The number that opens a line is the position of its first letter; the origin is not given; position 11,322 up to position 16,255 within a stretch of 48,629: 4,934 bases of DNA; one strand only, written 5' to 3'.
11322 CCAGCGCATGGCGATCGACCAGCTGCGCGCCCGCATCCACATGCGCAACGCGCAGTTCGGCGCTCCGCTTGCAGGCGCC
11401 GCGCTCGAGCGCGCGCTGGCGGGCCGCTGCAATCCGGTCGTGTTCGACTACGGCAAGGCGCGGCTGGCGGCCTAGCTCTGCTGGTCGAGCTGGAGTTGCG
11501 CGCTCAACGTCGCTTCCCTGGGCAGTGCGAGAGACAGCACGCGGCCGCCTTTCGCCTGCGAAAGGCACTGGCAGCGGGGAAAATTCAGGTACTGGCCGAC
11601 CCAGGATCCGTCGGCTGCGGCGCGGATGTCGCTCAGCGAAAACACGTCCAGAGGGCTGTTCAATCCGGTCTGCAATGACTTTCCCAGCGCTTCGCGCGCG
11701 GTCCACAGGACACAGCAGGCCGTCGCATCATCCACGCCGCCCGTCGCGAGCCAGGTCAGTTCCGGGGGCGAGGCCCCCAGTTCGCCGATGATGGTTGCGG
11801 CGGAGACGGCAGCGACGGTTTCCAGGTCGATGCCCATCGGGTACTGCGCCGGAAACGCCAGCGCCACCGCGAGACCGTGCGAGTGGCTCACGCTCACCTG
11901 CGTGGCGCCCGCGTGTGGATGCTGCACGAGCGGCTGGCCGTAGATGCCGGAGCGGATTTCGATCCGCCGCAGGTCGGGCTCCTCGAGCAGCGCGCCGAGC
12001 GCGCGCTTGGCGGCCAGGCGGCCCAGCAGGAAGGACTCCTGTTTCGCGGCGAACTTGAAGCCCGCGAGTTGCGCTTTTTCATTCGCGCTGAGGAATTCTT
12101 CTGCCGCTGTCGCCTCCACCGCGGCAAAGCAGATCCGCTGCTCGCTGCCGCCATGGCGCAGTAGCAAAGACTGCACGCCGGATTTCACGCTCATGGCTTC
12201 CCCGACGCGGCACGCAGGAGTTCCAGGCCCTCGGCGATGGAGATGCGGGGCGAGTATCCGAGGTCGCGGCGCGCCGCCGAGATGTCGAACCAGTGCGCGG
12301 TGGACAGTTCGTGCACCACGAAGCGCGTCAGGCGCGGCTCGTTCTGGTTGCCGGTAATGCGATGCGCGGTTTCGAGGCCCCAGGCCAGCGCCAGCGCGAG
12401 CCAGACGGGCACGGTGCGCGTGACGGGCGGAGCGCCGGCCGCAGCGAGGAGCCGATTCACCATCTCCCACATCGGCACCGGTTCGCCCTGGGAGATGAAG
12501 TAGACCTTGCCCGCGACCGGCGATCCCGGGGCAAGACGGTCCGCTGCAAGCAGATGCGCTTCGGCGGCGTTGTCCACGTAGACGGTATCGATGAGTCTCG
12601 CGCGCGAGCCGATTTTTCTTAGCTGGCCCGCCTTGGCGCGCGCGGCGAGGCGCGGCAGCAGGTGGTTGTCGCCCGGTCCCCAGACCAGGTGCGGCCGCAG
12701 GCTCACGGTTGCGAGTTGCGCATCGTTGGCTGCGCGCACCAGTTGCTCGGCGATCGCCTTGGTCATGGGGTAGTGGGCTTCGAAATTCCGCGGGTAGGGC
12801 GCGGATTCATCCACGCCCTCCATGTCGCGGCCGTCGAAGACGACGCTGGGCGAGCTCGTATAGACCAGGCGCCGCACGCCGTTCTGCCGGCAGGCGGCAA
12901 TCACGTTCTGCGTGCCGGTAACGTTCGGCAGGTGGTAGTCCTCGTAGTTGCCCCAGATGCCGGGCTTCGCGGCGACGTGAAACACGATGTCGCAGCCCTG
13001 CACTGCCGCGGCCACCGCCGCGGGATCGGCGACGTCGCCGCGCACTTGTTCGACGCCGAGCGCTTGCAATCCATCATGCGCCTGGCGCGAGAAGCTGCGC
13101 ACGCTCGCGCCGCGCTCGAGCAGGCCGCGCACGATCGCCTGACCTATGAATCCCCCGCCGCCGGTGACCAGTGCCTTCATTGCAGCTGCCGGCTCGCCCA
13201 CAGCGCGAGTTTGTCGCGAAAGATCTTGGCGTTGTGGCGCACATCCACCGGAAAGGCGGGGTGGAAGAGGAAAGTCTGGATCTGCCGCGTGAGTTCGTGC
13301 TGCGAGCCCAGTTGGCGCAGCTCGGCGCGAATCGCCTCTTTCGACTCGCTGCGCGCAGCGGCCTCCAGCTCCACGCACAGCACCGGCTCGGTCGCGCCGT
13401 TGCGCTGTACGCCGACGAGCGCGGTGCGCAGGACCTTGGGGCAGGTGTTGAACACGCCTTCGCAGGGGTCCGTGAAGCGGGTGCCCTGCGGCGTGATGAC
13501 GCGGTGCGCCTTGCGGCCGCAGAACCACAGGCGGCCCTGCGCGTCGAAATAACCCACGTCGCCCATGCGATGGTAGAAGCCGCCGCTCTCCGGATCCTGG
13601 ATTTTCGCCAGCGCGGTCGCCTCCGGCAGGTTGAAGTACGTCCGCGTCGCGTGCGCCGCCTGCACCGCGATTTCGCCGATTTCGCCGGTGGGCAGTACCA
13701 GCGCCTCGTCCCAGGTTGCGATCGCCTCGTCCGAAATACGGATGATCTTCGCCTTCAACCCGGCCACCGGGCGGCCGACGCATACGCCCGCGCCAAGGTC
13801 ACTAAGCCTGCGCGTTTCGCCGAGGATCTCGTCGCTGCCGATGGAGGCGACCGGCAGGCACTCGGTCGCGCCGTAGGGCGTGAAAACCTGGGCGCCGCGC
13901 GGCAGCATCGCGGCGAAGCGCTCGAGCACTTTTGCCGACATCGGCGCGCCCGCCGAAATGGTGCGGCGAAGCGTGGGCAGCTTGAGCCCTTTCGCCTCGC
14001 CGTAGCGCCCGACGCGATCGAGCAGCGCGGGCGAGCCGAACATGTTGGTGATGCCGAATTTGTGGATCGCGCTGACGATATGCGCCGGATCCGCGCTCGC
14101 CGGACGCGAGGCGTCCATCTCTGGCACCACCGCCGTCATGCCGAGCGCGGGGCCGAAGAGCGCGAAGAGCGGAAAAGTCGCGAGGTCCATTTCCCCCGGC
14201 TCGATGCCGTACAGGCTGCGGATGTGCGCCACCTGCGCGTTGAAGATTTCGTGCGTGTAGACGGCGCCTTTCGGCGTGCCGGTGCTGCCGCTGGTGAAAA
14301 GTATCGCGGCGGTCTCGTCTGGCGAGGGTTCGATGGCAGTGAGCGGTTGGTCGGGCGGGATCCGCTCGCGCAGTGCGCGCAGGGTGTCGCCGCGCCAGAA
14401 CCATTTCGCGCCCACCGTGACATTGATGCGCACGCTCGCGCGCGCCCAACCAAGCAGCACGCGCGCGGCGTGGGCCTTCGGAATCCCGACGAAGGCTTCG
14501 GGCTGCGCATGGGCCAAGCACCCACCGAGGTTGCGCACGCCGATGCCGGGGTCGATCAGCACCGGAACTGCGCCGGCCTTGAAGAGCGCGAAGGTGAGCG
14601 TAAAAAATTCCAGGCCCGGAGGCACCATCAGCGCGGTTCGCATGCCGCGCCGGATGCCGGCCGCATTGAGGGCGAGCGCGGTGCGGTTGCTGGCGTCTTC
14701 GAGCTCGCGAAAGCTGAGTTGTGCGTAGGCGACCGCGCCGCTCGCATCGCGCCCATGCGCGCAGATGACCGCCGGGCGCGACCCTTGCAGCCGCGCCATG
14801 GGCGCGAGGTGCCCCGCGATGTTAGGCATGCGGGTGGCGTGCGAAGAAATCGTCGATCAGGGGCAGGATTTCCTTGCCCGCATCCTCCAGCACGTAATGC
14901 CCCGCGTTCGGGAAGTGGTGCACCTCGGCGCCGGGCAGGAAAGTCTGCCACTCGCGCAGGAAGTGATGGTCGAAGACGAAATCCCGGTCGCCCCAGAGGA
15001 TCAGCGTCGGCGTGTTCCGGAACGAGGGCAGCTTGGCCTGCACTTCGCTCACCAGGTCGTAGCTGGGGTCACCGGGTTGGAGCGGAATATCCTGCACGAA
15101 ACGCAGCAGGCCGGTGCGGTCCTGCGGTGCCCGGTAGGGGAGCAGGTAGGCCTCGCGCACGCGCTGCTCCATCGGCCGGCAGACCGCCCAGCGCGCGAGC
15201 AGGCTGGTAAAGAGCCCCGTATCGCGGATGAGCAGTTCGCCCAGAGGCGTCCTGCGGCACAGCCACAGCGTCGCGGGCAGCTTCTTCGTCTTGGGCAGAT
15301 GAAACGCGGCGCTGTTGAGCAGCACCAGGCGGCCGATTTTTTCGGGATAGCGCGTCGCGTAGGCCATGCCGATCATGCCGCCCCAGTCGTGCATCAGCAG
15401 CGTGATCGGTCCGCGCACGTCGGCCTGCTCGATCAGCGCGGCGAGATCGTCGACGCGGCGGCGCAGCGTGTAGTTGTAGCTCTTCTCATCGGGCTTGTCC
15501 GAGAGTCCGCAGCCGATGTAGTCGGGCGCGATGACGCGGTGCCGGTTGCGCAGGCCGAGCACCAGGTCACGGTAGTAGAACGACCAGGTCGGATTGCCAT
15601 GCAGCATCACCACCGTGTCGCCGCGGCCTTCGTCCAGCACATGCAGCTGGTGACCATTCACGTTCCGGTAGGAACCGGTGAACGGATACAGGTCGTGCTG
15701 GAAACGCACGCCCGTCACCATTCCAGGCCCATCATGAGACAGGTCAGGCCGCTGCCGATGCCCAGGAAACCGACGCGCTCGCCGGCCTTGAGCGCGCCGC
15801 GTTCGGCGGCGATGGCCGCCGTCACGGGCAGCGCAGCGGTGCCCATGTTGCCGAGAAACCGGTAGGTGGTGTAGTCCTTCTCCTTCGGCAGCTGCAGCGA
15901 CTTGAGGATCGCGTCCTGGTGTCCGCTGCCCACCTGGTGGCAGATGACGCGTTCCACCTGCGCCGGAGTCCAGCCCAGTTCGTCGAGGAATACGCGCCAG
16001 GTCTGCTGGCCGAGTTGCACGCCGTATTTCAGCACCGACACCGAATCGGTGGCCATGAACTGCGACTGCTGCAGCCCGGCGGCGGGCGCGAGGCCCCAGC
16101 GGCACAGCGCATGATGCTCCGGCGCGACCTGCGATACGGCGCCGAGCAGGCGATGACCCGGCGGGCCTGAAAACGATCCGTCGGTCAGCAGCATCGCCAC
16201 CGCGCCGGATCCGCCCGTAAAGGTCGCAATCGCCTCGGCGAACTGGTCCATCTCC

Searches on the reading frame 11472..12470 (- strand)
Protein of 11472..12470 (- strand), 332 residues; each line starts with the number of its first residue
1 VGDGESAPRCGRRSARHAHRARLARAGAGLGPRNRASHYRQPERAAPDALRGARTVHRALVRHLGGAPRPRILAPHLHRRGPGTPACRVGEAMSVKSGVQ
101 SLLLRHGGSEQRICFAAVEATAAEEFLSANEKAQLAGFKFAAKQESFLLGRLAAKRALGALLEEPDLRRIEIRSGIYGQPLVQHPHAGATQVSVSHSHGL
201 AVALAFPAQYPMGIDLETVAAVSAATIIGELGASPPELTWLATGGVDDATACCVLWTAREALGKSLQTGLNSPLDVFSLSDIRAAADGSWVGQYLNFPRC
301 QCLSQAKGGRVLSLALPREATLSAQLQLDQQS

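Call 17: search_protein_families(library=pfam, proteins=[window:11472-12470:-], max_evalue=0.00001)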
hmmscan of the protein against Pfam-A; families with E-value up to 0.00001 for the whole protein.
window:11472-12470:- (332 aa): 1 family
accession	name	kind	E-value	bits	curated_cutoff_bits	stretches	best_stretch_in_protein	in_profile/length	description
PF01648.25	ACPS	-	1.5e-10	41.5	25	1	212-294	2-89/111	4'-phosphopantetheinyl transferase superfamily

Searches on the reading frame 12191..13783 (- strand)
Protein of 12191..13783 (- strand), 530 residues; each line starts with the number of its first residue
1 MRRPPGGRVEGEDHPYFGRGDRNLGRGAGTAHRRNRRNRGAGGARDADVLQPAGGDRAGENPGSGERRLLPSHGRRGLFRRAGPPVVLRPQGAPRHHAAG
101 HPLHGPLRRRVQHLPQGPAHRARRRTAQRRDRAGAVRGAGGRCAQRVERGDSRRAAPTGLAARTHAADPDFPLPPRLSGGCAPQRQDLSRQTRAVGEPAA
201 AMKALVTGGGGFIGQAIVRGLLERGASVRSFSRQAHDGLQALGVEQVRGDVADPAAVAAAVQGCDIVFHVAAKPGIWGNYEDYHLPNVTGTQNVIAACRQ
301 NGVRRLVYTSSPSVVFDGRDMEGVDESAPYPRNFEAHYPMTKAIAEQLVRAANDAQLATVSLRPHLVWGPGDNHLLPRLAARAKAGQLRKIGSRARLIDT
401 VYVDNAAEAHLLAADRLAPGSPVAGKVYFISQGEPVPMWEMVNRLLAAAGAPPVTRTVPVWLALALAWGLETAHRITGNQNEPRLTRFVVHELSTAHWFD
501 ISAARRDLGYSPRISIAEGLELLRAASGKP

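Call 17: search_protein_families(library=pfam, proteins=[window:12191-13783:-], max_evalue=0.00001)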
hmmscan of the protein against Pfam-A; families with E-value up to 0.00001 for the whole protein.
window:12191-13783:- (530 aa): 8 families
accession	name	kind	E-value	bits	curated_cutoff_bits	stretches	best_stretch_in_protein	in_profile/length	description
PF01073.25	3Beta_HSD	-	1.5e-60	205.1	22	1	205-452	1-271/280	3-beta hydroxysteroid dehydrogenase/isomerase family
PF01370.27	Epimerase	-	1.6e-36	126.4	20.9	1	204-418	1-229/240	NAD dependent epimerase/dehydratase family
PF13460.12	NAD_binding_10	-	3e-20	73.3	27.2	1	208-352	1-134/184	NAD(P)H-binding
PF07993.18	NAD_binding_4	-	3.3e-17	62.9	20.1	1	257-374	82-210/258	Male sterility protein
PF16363.11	GDP_Man_Dehyd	-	5.5e-14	52.8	27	1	205-521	1-330/332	GDP-mannose 4,6 dehydratase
PF04321.23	RmlD_sub_bind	-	9.6e-14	51.6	27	1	202-452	1-234/287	RmlD substrate binding domain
PF05368.20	NmrA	-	1.7e-10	41.4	27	1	204-311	5-107/298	NmrA-like family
PF02719.21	Polysacc_synt_2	-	1.7e-09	37.7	20.2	1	205-311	2-128/293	Polysaccharide biosynthesis protein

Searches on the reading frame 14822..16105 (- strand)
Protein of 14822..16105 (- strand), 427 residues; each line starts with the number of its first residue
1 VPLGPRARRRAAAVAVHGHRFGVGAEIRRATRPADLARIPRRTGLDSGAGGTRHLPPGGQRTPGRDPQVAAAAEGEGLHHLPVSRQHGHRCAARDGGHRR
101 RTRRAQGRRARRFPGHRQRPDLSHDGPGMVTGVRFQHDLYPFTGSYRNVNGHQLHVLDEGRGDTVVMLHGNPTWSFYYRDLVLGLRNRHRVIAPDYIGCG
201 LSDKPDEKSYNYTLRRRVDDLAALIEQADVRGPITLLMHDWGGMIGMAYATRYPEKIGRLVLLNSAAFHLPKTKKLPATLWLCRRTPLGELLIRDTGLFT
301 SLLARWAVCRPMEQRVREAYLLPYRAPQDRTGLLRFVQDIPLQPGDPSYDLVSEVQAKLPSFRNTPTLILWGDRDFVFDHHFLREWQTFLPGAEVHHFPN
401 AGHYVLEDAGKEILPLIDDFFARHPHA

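Call 5: search_protein_families(library=pfam, proteins=[window:14822-16105:-], max_evalue=1)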
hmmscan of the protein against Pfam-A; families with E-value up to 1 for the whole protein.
window:14822-16105:- (427 aa): 5 families
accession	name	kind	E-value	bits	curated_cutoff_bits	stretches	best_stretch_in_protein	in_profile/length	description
PF00561.26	Abhydrolase_1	-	7.4e-29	101.6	25.8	1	164-408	2-243/245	alpha/beta hydrolase fold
PF12697.13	Abhydrolase_6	-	2.7e-22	80.9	26.3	1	165-413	1-214/217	Alpha/beta hydrolase family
PF12146.15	Hydrolase_4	-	3.5e-13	49.8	27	1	164-408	6-237/239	Serine aminopeptidase, S33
PF06342.18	DUF1057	-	0.0033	16.9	21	1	164-272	37-142/297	Alpha/beta hydrolase of unknown function (DUF1057)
PF10230.15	LIDHydrolase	-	0.025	14.7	27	1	164-263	4-116/262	Lipid-droplet associated hydrolase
